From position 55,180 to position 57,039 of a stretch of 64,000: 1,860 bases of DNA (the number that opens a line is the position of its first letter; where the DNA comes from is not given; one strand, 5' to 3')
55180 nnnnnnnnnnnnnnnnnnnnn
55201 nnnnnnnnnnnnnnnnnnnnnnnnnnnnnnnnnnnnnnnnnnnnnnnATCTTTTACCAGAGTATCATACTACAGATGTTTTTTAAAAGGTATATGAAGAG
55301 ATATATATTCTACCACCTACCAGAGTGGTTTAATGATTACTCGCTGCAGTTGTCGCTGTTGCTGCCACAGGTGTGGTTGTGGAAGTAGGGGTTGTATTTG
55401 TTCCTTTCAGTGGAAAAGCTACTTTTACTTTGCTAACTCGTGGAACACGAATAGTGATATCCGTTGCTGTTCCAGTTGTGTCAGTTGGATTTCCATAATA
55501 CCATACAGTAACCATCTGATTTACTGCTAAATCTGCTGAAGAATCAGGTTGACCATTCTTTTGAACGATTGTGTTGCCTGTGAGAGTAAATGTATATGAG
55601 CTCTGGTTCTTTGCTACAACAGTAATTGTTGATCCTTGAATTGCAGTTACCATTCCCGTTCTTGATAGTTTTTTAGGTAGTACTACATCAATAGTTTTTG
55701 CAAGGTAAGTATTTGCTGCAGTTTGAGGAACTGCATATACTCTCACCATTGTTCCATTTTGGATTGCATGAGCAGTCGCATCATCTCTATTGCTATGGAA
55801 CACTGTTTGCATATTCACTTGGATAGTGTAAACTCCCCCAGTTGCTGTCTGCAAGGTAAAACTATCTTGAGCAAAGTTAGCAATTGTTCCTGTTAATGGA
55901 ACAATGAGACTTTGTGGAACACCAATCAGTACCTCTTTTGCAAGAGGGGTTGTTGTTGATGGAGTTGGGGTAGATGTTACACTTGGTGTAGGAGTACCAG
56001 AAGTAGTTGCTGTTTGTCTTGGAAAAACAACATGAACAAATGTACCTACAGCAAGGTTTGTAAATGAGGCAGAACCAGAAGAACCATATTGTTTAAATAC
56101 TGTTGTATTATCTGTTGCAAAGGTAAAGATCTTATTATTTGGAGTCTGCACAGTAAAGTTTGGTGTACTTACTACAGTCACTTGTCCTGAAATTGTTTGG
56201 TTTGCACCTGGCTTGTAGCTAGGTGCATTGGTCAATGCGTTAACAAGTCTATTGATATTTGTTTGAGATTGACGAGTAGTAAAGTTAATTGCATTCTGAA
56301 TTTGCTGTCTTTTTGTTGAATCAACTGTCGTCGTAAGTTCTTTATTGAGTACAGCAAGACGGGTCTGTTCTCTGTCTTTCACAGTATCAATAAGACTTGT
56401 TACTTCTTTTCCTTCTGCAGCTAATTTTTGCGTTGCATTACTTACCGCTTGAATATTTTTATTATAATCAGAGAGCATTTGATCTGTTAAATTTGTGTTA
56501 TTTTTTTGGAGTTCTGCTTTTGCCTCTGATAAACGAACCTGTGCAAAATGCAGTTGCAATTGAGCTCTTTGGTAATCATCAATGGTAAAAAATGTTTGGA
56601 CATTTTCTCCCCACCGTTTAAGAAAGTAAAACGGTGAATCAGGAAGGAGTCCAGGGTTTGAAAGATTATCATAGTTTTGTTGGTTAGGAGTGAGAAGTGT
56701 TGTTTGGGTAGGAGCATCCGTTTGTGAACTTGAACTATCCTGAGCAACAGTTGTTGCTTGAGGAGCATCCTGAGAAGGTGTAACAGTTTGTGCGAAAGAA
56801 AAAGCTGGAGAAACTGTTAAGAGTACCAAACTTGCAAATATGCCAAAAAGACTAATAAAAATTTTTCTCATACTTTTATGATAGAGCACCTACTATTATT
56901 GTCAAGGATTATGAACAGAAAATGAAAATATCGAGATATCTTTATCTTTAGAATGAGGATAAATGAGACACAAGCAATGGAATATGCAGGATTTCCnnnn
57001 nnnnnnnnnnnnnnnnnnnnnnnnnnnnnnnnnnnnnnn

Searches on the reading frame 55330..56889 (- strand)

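Call 49: search_protein_families(library=ncbifam, proteins=[window:55330-56889:-], max_evalue=1e-10)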
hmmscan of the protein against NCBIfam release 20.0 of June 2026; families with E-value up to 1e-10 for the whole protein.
window:55330-56889:- (519 aa): 0 families

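Call 76: search_protein_families(library=pfam, proteins=[window:55330-56889:-], max_evalue=0.0001)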
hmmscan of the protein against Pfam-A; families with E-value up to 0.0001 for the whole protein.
window:55330-56889:- (519 aa): 2 families
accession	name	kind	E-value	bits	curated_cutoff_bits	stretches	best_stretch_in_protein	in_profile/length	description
PF18915.5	DUF5667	-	2.5e-20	73.2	27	1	80-172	1-94/99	Domain of unknown function (DUF5667)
PF18914.6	DUF5666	-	2.2e-17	63.5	27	2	411-478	1-59/60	Domain of unknown function (DUF5666)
